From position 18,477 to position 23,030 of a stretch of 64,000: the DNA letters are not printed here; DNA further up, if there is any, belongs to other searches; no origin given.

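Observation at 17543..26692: Compact operon: oversized plug-containing TBDR-like barrel + 1417-aa CTD-bearing protein + dedicated PorV-like barrel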

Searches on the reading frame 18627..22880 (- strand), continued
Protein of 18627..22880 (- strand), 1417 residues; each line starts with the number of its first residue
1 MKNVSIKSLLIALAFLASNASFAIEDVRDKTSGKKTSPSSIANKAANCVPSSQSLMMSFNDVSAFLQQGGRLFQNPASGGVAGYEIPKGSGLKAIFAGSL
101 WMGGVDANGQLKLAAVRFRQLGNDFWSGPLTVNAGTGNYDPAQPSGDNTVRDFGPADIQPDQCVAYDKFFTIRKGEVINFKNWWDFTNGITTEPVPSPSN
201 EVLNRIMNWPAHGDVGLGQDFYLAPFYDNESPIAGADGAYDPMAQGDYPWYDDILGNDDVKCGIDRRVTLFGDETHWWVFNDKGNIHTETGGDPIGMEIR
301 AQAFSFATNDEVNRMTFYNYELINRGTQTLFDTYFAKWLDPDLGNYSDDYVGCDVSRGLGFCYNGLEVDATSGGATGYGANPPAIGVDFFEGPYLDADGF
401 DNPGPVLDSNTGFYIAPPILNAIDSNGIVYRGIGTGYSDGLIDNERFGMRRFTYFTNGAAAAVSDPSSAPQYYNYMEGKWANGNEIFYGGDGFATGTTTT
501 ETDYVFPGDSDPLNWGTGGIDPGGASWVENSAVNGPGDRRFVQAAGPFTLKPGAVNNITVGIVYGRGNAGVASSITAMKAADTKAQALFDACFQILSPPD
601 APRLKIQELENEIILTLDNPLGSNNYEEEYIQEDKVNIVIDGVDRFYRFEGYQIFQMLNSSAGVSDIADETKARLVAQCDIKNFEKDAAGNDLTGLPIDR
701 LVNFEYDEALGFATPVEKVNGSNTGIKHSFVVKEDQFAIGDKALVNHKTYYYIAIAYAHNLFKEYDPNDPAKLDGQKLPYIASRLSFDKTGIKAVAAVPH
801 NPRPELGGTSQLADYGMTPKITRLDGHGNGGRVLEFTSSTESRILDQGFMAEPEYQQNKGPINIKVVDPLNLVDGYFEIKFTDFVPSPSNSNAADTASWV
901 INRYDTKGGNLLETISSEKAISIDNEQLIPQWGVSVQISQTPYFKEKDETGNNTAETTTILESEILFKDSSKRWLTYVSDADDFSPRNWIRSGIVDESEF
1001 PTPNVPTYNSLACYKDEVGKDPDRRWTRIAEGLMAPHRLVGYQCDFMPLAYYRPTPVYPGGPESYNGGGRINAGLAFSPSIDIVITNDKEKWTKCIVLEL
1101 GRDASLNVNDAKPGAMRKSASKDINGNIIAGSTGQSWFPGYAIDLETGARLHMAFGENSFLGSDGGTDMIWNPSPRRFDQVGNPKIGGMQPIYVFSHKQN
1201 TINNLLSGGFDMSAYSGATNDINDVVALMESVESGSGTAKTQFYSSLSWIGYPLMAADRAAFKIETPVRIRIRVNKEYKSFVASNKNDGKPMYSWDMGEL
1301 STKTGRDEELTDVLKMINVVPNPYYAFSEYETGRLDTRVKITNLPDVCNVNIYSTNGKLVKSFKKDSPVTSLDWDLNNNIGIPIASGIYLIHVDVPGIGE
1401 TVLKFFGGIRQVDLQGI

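Call 80: fold_search(model_id=the predicted structure, library=viral)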
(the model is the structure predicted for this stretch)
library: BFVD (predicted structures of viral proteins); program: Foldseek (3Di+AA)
matches with E <= 10: 212; with E <= 0.001: 1
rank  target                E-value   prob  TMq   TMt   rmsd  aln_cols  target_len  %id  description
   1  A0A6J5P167            6.1e-08  1.00  0.11  0.10  19.8       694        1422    8  Fibronectin type III [uncultured Caudovirales phage]
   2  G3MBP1                3.2e-03  0.84  0.08  0.28  19.4       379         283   10  Gp175 [Bacillus phage G]
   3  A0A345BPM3            6.0e-03  0.15  0.09  0.11  21.2       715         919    8  (no name in the UniProt tables at hand)
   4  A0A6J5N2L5            1.0e-02  0.18  0.06  0.13  41.0       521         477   11  Fibronectin type III [uncultured Caudovirales phage]
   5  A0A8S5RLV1            1.0e-02  0.06  0.04  0.04  37.2       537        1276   12  Tail protein [virus sp. ctn3M15]
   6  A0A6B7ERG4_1          1.9e-02  0.06  0.06  0.07  31.1       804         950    8  (no name in the UniProt tables at hand)
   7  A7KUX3                2.9e-02  0.08  0.05  0.12  23.5       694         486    8  (no name in the UniProt tables at hand)
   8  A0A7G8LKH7            6.0e-02  0.16  0.05  0.19  18.8       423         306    9  Minor tail protein [Gordonia phage Love]
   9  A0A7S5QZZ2            6.7e-02  0.04  0.06  0.05  29.3       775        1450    9  (no name in the UniProt tables at hand)
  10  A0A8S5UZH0            7.1e-02  0.69  0.08  0.16  12.7       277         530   10  Uncharacterized protein [Siphoviridae sp. ctJT77]
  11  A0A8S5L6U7            7.1e-02  0.08  0.05  0.08  25.7       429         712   10  Fibronectin type-III domain-containing protein [Siphoviridae sp. ct45W1]
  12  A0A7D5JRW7            7.8e-02  0.05  0.05  0.04  26.8       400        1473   12  (no name in the UniProt tables at hand)
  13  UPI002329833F         1.1e-01  0.01  0.04  0.05  45.5       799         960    9  (no name look-up for this kind of identifier)
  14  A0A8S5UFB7            1.2e-01  0.28  0.07  0.22  17.0       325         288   12  Fibronectin type-III domain-containing protein [Myoviridae sp. ctcyQ27]
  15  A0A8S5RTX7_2          1.2e-01  0.07  0.06  0.08  25.0       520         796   11  Stabilization protein [Siphoviridae sp. gcode 4]
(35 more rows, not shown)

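Call 94: find_encoding_contigs(protein=P0459, flank=8000, max_places=1)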
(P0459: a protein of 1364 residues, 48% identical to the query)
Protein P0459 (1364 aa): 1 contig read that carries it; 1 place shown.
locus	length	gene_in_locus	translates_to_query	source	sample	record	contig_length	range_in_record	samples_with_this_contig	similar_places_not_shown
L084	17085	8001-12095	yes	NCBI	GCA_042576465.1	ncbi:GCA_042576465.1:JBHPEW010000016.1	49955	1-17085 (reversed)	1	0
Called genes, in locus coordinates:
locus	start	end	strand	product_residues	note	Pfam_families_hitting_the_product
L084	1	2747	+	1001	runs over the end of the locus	-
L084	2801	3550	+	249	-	PF00072:Response_reg, PF04397:LytTR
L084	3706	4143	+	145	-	-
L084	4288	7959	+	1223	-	PF13620:CarboxypepD_reg, PF13715:CarbopepD_reg_2, PF07715:Plug, PF00593:TonB_dep_Rec_b-barrel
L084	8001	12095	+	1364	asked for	-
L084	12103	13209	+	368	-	-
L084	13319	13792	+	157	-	PF03449:GreA_GreB_N, PF01272:GreA_GreB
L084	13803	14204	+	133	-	PF11969:DcpS_C, PF01230:HIT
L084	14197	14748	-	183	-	PF02075:RuvC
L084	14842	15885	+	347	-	PF03706:LPG_synthase_TM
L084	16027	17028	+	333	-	PF00535:Glycos_transf_2, PF10111:Glyco_tranf_2_2 (weak), PF13506:Glyco_transf_21, PF13641:Glyco_tranf_2_3, PF13632:Glyco_trans_2_3 (weak)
